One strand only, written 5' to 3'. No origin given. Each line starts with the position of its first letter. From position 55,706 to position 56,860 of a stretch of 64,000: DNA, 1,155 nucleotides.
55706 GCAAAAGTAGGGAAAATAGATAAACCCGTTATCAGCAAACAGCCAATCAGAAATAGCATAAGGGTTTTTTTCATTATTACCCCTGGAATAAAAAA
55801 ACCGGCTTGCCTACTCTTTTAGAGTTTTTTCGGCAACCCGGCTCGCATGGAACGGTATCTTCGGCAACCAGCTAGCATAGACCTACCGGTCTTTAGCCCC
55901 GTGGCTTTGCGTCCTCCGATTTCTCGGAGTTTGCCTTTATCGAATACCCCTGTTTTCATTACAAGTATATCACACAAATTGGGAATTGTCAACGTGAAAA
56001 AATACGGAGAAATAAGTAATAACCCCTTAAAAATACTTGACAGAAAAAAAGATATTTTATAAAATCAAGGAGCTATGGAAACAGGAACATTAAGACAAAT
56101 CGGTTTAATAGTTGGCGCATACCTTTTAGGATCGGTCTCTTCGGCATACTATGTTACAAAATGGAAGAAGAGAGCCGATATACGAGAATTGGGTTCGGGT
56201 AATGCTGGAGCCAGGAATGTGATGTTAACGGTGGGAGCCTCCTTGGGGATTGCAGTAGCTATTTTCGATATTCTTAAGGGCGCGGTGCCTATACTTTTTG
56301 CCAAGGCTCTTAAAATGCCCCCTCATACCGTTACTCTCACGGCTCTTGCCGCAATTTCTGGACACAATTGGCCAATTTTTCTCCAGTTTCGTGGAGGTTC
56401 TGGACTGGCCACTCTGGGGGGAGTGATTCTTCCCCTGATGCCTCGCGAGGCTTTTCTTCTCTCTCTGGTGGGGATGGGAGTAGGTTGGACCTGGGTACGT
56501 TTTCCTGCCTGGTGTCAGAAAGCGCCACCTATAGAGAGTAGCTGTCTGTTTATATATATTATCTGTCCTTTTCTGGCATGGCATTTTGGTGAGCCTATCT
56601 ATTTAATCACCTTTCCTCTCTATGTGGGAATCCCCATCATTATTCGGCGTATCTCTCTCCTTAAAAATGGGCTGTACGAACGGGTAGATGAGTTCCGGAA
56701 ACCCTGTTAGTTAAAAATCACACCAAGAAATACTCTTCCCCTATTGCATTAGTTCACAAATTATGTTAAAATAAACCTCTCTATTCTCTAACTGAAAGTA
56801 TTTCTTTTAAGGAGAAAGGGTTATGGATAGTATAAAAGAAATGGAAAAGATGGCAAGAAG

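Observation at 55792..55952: Textbook c-di-GMP-I (GEMM) riboswitch with terminator in front of a T9SS-cargo / PorV-like OMP operon (minus strand)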

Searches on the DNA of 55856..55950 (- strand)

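Call 53: build_rna_model(alignment_id=A4)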
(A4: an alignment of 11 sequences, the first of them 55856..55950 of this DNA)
Model R1 built from alignment A4 (11 sequences, 107 columns); structure: RNAalifold consensus.
model positions 96; base pairs 19; branch points 1; effective number of sequences 1.72; information 0.595 bits per position. Calibrated on 0.2 Mb of random sequence (short: E-values are rough).
structure used (alignment columns):
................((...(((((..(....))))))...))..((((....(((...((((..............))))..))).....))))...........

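Call 54: search_with_rna_model(model_id=R1, sources=[window, L002, L003, L004, L005, L006, L007, L008, L009, L010, L011, L012, L013, L014, L015, L016, L017, L018, L019, L020, L021, L022, L023, L024, L025, L026, L027, L028, L029, L030, L031, L032, L033, L034, L035, L036, L037, L038, L039, L040, L041, L042, L043, L044, L045, L046, L047, L048, L049, L050, L051, L052, L053, L054, L055, L056, L057, L058, L059, L060, L061, L062, L063, L064, L065, L066, L067, L068, L069, L070, L071, L072, L073, L074, L075, L076, L077, L078, L079, L080, L081, L115], max_evalue=1)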
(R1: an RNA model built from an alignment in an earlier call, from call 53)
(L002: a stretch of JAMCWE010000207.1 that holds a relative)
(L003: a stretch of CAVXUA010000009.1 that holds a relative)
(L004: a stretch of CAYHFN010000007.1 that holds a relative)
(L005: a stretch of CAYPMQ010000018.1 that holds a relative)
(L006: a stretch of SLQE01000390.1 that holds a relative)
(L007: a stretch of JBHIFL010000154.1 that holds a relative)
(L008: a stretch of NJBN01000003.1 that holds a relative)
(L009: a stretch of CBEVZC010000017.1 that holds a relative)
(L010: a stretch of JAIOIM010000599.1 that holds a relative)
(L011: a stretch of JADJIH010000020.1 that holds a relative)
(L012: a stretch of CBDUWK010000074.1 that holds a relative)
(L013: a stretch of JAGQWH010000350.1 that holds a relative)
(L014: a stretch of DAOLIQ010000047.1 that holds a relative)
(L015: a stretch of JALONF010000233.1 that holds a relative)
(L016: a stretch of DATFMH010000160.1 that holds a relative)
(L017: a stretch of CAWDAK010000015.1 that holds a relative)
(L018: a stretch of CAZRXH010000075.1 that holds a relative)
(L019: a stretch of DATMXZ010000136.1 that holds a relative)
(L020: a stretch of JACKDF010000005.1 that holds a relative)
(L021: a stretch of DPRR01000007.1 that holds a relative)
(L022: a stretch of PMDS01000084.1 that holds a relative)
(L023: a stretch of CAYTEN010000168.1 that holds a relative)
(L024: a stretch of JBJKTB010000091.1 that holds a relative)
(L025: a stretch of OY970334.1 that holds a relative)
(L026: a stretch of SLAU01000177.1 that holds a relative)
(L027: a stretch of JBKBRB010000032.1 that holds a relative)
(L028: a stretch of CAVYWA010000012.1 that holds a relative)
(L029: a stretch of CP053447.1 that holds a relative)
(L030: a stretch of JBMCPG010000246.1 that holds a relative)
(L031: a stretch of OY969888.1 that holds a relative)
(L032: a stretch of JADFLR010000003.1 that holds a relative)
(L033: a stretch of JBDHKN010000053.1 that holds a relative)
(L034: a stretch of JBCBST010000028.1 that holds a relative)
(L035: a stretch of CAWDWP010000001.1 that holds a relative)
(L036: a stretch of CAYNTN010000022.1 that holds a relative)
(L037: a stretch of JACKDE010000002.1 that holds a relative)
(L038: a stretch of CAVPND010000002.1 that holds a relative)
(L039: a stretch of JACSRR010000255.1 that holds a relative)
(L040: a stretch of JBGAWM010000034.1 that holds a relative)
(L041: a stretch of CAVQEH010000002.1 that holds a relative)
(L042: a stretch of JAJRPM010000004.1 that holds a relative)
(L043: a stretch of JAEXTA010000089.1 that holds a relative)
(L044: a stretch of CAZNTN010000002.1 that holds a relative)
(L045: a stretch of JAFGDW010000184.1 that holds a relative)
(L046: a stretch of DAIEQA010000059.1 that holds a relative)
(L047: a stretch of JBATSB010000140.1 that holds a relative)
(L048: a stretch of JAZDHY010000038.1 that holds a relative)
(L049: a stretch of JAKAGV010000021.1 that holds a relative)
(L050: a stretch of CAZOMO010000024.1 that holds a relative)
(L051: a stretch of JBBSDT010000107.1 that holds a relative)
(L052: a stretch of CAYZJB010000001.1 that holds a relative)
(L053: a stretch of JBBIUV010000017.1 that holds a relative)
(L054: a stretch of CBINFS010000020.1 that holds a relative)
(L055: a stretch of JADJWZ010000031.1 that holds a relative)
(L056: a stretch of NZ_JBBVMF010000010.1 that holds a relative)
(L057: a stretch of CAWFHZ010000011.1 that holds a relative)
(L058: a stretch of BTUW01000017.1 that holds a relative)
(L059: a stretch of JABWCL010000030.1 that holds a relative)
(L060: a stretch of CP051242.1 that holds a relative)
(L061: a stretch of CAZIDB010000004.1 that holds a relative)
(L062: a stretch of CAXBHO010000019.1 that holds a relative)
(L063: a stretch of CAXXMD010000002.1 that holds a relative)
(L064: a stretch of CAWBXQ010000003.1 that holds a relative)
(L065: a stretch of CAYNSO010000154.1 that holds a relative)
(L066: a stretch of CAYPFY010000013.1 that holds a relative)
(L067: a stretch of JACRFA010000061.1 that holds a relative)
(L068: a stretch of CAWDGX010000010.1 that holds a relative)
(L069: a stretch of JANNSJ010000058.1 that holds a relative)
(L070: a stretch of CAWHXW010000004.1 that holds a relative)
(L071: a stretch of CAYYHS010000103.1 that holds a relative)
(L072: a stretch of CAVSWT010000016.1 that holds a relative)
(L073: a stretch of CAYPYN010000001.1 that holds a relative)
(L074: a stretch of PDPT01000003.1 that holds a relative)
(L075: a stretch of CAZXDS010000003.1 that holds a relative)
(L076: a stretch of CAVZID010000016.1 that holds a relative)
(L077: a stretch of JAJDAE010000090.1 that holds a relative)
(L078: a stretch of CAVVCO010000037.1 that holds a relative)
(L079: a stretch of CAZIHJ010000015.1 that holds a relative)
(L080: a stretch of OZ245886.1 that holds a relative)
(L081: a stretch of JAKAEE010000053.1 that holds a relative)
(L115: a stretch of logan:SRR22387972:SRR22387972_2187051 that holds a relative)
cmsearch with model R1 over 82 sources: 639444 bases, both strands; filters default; matches with E-value up to 1: 3.
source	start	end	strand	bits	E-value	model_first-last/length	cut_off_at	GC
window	55856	55949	-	105.8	7.2e-26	1-96/96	no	0.52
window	14978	15070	+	94.1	1.2e-22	1-96/96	no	0.54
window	16926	17028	+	78.3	2.5e-18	1-96/96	no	0.5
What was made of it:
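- On c-di-GMP-I riboswitch (Rfam RF01051, GEMM-I): An independent model, R1, gives 105.8 bits, though it was partly trained on this sequence (call 54).
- Tried and rejected: I reused those 80 loci as a negative control (call 54).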

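Call 76: search_with_rna_model(model_id=R1, sources=[L116, L115, L117, L118, L110, L112, L114], max_evalue=10, filters=off)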
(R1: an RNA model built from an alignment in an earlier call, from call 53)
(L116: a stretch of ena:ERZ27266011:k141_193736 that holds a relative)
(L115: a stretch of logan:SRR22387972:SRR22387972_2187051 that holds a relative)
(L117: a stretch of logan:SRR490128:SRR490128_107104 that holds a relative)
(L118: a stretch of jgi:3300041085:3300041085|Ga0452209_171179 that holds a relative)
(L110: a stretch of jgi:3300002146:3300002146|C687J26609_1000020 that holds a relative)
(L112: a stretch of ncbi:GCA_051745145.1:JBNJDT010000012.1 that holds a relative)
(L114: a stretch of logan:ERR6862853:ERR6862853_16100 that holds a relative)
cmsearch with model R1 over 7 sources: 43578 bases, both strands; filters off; matches with E-value up to 10: 16.
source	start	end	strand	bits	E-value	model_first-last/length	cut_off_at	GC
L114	2928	3024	+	90.9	5.9e-23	1-96/96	no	0.52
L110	2849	2946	+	83.2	7.5e-21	1-96/96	no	0.57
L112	2880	2966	+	78.2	1.9e-19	1-96/96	no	0.48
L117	2349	2470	+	72.9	5.2e-18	1-96/96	no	0.6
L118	1373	1474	+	45.4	1.8e-10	1-96/96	no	0.52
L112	6428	6496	-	10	1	1-96/96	no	0.36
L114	2537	2618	+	9.7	1.2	1-96/96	no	0.43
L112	2269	2343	+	9.5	1.4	1-96/96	no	0.53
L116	3015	3089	+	8.4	2.7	1-96/96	no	0.4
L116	435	497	-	8.1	3.2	1-96/96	no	0.46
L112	4680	4761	-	8.1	3.3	1-96/96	no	0.51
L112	3644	3715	+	8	3.5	1-96/96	no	0.31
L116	643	728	+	7.2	5.7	1-96/96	no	0.45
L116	2191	2278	+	7.1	5.9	1-96/96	no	0.27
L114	6431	6455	-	6.7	7.7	1-96/96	no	0.48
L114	4690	4761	-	6.6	8.5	1-96/96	no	0.29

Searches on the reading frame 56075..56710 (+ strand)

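Call 6: search_protein_families(library=pfam, proteins=[window:56075-56710:+], max_evalue=0.01)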
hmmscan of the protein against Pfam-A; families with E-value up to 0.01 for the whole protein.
window:56075-56710:+ (211 aa): 1 family
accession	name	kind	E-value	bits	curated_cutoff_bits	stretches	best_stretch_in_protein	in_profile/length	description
PF02660.20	G3P_acyltransf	-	3.8e-36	125.1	24.1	1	15-189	2-154/164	Glycerol-3-phosphate acyltransferase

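Call 7: search_protein_families(library=ncbifam, proteins=[window:56075-56710:+], max_evalue=0.01)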
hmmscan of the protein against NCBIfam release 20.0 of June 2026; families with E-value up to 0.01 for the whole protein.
window:56075-56710:+ (211 aa): 8 families
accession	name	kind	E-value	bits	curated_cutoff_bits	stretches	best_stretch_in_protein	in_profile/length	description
NF010993.0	PRK14417.1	equivalog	9.4e-36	123.5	249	1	11-129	8-126/232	membrane protein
TIGR00023.1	TIGR00023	equivalog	5.4e-34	117.7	137.2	1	9-128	6-125/196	glycerol-3-phosphate 1-O-acyltransferase PlsY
NF010990.0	PRK14414.1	equivalog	1.1e-24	87.3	261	1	11-189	10-179/210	glycerol-3-phosphate acyltransferase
NF010992.0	PRK14416.1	equivalog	2.5e-24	86.5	222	1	11-134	3-126/207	membrane protein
NF001254.0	PRK00220.2-1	equivalog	1.3e-21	77.5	199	1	9-119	7-117/182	glycerol-3-phosphate 1-O-acyltransferase PlsY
NF010978.0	PRK14401.1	equivalog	2.1e-19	70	163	1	11-176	5-167/187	membrane protein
NF010976.0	PRK14399.1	equivalog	5.4e-16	59.2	419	1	13-119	16-128/258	membrane protein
NF010987.0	PRK14411.1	equivalog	2e-12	47.4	243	1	11-119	7-114/204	membrane protein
